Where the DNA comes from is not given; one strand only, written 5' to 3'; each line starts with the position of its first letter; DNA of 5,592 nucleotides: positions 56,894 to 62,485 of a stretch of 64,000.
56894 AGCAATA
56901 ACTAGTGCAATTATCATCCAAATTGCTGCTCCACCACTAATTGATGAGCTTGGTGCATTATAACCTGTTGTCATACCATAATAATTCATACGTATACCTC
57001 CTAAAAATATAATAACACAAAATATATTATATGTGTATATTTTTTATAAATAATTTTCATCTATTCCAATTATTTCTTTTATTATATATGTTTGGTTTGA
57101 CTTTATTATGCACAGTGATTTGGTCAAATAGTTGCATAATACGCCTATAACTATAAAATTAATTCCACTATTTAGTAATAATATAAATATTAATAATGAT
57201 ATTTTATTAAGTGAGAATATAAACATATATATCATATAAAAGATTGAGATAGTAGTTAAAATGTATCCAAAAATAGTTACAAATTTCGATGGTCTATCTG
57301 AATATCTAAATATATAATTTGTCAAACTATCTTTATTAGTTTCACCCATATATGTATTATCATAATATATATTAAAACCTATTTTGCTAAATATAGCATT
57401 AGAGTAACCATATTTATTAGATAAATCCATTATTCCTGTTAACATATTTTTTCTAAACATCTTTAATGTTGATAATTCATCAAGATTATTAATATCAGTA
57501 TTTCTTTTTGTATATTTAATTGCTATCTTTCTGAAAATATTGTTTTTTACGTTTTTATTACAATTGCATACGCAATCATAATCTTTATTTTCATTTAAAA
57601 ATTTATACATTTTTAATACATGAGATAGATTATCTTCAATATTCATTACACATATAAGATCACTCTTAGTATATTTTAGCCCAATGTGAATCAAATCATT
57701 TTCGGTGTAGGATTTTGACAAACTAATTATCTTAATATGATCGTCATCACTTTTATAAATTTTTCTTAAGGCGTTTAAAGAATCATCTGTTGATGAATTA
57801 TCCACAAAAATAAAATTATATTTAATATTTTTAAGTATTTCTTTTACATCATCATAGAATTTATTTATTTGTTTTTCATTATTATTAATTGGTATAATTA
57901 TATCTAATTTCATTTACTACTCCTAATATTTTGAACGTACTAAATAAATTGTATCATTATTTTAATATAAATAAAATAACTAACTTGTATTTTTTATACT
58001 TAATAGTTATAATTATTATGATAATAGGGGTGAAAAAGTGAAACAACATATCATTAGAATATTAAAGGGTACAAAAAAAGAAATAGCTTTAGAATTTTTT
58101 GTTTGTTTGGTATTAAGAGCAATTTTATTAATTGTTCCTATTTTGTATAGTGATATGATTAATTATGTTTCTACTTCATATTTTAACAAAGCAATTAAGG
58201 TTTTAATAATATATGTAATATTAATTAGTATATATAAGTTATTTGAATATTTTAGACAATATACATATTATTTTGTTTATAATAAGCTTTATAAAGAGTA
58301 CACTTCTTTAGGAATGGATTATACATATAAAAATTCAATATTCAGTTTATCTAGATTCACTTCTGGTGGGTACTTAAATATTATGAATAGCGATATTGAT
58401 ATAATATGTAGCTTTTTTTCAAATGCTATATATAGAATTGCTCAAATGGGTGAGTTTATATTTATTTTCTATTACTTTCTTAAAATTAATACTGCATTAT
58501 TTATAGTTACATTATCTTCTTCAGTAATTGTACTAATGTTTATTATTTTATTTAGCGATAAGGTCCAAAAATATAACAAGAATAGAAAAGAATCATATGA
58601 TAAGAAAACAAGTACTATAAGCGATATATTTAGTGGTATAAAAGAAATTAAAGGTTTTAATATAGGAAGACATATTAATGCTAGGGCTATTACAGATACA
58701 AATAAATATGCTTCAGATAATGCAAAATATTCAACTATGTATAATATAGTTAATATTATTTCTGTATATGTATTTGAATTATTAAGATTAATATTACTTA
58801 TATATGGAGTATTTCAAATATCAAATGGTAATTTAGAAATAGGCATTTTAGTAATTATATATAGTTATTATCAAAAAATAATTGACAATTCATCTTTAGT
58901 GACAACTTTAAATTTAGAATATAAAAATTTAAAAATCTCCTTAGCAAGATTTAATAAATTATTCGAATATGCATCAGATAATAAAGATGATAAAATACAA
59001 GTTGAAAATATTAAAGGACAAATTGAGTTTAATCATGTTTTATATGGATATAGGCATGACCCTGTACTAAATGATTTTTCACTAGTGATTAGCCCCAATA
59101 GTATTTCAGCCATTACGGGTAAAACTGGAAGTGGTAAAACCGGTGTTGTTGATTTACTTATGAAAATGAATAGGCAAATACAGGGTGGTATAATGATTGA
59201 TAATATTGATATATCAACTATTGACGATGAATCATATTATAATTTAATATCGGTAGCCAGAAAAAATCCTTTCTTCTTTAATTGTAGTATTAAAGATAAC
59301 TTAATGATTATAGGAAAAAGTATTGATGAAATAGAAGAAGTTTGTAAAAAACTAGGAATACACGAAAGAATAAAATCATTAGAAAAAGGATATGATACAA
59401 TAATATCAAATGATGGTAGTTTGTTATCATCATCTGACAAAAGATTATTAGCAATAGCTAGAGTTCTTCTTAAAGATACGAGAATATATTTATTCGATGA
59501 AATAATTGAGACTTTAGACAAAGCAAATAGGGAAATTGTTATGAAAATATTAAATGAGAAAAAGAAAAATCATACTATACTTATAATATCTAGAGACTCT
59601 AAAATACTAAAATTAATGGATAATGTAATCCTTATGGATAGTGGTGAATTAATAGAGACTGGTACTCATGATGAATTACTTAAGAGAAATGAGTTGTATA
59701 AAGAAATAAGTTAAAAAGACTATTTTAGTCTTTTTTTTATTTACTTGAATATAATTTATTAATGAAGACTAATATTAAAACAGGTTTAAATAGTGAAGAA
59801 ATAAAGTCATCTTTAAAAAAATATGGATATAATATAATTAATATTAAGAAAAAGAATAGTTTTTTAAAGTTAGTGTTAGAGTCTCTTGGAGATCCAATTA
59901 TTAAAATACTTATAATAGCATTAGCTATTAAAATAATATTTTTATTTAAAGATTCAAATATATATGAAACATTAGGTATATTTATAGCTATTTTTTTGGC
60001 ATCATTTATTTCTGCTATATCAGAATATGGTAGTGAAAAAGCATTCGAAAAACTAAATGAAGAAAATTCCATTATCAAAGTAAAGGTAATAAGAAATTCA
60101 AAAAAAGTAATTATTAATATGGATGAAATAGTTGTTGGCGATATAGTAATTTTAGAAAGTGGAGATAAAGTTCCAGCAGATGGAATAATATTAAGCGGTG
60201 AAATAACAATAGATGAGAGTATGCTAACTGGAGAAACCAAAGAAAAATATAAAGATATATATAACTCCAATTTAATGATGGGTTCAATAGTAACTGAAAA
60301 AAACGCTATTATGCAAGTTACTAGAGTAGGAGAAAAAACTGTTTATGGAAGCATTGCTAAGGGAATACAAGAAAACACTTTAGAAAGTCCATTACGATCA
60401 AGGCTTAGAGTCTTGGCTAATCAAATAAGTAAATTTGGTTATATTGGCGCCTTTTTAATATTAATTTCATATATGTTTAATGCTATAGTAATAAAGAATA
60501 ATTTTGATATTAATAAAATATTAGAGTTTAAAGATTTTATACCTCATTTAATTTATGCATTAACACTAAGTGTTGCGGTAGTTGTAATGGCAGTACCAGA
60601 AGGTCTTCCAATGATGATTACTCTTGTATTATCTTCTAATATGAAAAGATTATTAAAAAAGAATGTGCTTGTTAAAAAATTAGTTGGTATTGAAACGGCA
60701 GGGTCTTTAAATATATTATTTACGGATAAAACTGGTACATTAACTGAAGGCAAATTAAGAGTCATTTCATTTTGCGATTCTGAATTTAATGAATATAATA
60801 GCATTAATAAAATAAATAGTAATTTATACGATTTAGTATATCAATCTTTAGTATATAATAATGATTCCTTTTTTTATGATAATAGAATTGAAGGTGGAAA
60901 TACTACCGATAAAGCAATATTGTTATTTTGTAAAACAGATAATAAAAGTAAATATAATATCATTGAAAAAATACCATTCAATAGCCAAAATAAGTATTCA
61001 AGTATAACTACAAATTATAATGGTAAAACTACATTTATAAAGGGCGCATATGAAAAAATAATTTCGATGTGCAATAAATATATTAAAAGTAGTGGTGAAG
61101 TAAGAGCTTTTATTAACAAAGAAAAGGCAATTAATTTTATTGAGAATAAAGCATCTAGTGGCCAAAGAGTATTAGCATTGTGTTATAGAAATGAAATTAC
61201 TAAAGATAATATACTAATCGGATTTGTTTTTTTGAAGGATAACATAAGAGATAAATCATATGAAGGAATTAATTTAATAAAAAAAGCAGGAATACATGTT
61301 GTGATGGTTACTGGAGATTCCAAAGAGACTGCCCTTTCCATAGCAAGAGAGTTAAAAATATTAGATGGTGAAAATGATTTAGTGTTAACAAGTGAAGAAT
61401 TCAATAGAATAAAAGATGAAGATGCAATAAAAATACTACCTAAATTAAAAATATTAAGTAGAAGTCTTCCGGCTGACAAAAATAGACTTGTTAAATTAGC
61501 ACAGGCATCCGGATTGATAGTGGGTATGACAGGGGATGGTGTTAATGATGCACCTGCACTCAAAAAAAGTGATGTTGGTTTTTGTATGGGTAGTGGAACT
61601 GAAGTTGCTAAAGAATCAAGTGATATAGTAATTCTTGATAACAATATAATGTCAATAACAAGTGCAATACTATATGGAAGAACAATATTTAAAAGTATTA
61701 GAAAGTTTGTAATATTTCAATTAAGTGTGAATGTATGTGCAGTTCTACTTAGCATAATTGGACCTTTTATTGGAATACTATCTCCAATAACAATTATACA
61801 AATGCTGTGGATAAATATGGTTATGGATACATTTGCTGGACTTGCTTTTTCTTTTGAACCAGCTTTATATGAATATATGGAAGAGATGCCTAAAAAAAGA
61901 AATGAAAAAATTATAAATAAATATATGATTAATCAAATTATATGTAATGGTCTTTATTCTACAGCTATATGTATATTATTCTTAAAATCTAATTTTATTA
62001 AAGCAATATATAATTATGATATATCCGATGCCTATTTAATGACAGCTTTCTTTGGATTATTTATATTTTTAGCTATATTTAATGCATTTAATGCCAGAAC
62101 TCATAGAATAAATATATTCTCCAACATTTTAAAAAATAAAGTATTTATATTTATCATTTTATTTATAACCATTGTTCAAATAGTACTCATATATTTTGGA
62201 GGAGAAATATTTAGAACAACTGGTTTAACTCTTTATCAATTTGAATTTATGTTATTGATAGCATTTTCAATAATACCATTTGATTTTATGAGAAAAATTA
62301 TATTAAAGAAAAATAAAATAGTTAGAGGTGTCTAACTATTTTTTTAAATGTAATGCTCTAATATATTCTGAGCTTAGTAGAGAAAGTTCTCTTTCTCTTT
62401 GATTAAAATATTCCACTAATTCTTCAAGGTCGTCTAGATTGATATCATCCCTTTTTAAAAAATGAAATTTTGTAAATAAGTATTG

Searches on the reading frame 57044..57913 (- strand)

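Call 36: search_protein_families(library=pfam, max_evalue=1e-8, proteins=[window:57044-57913:-])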
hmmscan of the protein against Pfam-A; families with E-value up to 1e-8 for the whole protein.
window:57044-57913:- (289 aa): 1 family
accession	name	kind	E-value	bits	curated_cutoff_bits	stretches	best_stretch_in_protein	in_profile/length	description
PF00535.33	Glycos_transf_2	-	3.6e-11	43.7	23.3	1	5-157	2-163/168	Glycosyl transferase family 2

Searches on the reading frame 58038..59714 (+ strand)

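Call 36: search_protein_families(library=pfam, max_evalue=1e-8, proteins=[window:58038-59714:+])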
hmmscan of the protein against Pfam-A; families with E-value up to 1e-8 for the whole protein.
window:58038-59714:+ (558 aa): 2 families
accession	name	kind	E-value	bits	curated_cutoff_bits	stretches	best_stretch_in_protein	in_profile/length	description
PF00664.28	ABC_membrane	-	1.4e-17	64.7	28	1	20-278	5-267/274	ABC transporter transmembrane region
PF00005.33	ABC_tran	-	1.7e-17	64.8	25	1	344-489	1-135/137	ABC transporter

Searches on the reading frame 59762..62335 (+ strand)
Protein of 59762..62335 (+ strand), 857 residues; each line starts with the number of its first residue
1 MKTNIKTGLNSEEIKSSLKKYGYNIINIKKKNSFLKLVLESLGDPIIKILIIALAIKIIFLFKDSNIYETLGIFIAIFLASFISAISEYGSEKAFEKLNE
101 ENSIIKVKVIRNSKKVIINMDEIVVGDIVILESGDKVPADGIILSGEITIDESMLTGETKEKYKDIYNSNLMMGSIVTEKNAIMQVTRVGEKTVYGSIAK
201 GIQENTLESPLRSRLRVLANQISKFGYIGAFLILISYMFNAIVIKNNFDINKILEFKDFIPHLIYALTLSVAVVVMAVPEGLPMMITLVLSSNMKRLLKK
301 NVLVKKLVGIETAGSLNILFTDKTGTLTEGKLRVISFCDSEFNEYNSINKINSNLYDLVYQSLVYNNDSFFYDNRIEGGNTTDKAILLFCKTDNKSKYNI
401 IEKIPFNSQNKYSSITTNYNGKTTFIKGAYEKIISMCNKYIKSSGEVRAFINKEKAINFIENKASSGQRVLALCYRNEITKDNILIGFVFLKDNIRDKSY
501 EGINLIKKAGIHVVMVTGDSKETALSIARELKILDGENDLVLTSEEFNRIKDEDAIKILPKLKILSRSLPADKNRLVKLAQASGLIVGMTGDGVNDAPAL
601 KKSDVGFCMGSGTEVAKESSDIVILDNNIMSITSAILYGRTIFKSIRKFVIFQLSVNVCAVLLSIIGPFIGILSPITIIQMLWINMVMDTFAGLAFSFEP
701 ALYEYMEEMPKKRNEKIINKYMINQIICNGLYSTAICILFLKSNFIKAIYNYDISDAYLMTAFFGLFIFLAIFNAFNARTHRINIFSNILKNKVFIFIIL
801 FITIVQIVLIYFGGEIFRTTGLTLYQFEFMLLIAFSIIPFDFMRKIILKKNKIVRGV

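Call 36: search_protein_families(library=pfam, max_evalue=1e-8, proteins=[window:59762-62335:+])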
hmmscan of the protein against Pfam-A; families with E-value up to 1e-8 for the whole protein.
window:59762-62335:+ (857 aa): 4 families
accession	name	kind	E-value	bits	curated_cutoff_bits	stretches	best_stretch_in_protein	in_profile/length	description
PF00122.25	E1-E2_ATPase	-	1.4e-38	132.7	28.1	1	105-300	5-181/181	E1-E2 ATPase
PF00689.26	Cation_ATPase_C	-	1.6e-36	126.2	27.3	1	674-847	2-175/175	Cation transporting ATPase, C-terminus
PF00702.32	Hydrolase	-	1.8e-13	51.8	26.4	1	319-603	4-190/191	haloacid dehalogenase-like hydrolase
PF00690.31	Cation_ATPase_N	-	2.6e-12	46.6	20.4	1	2-56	14-68/69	Cation transporter/ATPase, N-terminus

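Call 39: find_encoding_contigs(protein=window:59762-62335:+, flank=10000, max_places=2)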
Protein window:59762-62335:+ (857 aa): 1 contig read that carries it; 1 place shown.
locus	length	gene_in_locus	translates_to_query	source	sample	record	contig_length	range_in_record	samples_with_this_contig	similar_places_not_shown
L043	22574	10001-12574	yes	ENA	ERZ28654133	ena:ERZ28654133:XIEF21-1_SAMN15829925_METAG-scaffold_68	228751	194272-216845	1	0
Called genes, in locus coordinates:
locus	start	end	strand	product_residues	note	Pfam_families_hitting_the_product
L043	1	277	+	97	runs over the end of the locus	-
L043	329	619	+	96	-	PF04977:DivIC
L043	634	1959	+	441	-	PF01171:ATP_bind_3, PF11734:TilS_C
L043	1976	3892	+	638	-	PF06480:FtsH_ext (weak), PF00004:AAA, PF07728:AAA_5 (weak), PF17862:AAA_lid_3, PF01434:Peptidase_M41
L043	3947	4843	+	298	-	PF00483:NTP_transferase, PF12804:NTP_transf_3 (faint)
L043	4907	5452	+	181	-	PF00814:TsaD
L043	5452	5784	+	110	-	PF00583:Acetyltransf_1, PF13420:Acetyltransf_4 (weak), PF13673:Acetyltransf_10, PF13508:Acetyltransf_7, PF08445:FR47 (weak)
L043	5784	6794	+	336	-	PF00814:TsaD, PF22521:HypF_C_2 (weak)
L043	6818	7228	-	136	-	-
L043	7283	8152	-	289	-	PF00535:Glycos_transf_2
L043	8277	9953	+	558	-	PF00664:ABC_membrane, PF00005:ABC_tran, PF02463:SMC_N (weak)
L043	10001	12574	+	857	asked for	PF00690:Cation_ATPase_N, PF00122:E1-E2_ATPase, PF00702:Hydrolase, PF08282:Hydrolase_3 (faint), PF13246:Cation_ATPase, PF00689:Cation_ATPase_C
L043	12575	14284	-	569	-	PF00773:RNB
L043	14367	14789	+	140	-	-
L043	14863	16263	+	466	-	-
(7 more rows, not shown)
